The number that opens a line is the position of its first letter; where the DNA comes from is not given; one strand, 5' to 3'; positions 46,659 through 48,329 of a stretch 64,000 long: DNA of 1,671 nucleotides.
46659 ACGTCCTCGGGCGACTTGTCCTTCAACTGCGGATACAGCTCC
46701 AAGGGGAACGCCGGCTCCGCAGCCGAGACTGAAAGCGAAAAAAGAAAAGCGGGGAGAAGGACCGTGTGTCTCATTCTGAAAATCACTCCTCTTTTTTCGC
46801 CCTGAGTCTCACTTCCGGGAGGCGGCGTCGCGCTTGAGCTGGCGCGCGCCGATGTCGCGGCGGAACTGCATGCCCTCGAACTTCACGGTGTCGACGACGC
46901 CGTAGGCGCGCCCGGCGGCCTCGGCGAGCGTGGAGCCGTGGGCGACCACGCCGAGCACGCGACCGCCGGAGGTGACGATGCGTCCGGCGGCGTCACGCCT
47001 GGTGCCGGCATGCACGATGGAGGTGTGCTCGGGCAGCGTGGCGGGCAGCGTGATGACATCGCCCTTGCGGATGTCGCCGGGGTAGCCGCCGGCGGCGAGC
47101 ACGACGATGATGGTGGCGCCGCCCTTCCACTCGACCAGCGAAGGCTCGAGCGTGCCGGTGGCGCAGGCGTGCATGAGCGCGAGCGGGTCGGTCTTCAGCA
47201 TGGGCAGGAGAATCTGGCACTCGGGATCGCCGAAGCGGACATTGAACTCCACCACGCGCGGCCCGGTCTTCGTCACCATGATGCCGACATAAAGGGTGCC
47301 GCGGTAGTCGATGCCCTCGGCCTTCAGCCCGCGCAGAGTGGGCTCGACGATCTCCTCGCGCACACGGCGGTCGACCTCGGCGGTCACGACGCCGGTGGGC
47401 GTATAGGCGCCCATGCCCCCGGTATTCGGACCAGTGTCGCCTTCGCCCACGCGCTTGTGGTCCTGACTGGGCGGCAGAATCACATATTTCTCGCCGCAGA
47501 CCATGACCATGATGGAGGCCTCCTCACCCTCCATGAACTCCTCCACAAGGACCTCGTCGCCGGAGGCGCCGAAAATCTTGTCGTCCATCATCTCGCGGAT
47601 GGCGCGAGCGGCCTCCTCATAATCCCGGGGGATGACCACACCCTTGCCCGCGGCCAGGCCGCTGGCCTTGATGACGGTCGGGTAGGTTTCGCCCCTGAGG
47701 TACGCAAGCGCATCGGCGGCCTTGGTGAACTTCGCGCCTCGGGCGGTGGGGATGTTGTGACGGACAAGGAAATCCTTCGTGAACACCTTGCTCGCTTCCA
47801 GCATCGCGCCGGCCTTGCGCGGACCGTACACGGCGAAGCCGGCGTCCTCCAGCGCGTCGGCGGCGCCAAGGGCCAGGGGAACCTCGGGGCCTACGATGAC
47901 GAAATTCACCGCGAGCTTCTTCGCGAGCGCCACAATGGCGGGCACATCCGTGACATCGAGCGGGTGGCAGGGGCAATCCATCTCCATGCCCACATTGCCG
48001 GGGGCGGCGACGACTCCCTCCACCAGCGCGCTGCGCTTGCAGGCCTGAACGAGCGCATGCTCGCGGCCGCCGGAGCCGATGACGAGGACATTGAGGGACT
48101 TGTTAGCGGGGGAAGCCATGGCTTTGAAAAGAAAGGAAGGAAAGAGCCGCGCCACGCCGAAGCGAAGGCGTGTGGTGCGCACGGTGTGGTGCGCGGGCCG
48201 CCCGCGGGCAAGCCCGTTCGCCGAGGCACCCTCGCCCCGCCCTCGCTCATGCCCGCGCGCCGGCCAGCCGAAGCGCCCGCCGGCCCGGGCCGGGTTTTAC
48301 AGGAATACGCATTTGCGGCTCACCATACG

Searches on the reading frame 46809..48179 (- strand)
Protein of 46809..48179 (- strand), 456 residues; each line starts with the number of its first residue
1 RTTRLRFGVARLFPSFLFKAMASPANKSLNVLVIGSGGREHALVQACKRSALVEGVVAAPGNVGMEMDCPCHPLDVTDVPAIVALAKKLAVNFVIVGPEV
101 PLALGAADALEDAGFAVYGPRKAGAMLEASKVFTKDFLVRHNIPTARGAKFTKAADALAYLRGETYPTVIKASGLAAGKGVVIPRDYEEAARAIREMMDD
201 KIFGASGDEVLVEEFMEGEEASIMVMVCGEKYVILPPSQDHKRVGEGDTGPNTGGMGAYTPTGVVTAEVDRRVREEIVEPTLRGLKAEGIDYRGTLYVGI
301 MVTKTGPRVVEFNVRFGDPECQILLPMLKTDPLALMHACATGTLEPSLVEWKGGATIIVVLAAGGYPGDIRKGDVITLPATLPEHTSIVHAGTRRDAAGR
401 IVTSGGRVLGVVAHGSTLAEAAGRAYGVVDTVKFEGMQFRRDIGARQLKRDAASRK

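Call 81: search_protein_families(library=pfam, proteins=[window:46809-48179:-], max_evalue=0.00001)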
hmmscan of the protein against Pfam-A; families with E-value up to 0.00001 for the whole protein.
window:46809-48179:- (456 aa): 5 families
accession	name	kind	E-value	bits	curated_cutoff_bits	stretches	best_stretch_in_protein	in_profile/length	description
PF01071.24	GARS_A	-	6.4e-76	255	27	1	129-321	1-194/194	Phosphoribosylglycinamide synthetase, ATP-grasp (A) domain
PF02844.21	GARS_N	-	3.5e-30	105.1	29.5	1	30-128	2-100/100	Phosphoribosylglycinamide synthetase, N domain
PF02843.22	GARS_C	-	2.7e-28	98.5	34.8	1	357-446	2-92/92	Phosphoribosylglycinamide synthetase, C domain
PF02655.19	ATP-grasp_3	-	1.2e-06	29.2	23.2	1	130-317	3-158/160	ATP-grasp domain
PF02786.22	CPSase_L_D2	-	7.3e-06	26.1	19.8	0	134-218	5-91/211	Carbamoyl-phosphate synthase L chain, ATP binding domain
